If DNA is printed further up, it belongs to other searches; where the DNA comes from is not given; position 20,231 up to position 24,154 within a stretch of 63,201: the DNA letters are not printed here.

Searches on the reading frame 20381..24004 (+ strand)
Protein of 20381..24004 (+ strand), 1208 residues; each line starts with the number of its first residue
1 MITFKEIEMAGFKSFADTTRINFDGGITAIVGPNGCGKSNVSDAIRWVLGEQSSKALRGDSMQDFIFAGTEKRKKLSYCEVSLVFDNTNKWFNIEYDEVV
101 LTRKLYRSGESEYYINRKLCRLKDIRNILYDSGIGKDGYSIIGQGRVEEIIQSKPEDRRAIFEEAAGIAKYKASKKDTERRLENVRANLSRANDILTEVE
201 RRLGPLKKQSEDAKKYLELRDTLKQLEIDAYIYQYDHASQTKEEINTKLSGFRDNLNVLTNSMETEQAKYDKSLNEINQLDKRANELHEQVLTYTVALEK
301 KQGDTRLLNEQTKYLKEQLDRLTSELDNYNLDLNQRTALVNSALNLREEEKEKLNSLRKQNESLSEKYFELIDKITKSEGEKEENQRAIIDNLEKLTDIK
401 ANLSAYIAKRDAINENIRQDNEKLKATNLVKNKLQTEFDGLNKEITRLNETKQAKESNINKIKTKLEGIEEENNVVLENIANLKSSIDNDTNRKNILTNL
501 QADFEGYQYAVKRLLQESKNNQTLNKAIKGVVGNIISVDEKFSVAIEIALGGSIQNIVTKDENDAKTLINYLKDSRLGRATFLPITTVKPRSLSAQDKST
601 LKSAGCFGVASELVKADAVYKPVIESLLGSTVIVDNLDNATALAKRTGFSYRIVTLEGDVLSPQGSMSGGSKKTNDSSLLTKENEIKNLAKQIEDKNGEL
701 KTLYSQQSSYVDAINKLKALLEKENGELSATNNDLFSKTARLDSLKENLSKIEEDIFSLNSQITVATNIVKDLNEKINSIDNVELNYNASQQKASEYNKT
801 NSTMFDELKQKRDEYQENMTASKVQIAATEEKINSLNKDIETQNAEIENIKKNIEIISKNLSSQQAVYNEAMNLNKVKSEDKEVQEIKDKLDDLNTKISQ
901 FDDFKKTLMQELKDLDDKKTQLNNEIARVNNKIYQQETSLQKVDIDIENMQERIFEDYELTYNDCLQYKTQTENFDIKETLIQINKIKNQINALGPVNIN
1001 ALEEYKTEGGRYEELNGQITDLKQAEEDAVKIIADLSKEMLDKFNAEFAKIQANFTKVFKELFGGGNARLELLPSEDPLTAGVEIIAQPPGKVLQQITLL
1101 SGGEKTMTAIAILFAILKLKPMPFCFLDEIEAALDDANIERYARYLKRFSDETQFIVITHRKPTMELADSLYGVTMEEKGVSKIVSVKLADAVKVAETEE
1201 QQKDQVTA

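Call 6: search_protein_families(library=pfam, proteins=[window:20381-24004:+], max_evalue=0.001)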
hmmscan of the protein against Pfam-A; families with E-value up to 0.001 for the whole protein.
window:20381-24004:+ (1208 aa): 6 families
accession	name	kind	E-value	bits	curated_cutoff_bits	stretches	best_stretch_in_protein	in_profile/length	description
PF02463.25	SMC_N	-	4.5e-69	232.7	40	2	5-675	3-145/220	RecF/RecN/SMC N terminal domain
PF06470.18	SMC_hinge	-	4.3e-30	104.9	22.5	1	526-644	2-116/116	SMC proteins Flexible Hinge Domain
PF13175.12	AAA_15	-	1.1e-15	58.6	32.1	1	5-386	4-283/374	AAA ATPase domain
PF13304.12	AAA_21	-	3.8e-08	34.2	27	1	27-80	1-62/304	AAA domain, putative AbiEii toxin, Type IV TA system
PF13555.12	AAA_29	-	4.9e-05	23.4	27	1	6-50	3-47/61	P-loop containing region of AAA domain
PF13870.11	CCDC113_CCDC96_CC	-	0.00057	20.1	31.6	1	681-755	46-120/177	CCDC113/CCDC96, coiled-coil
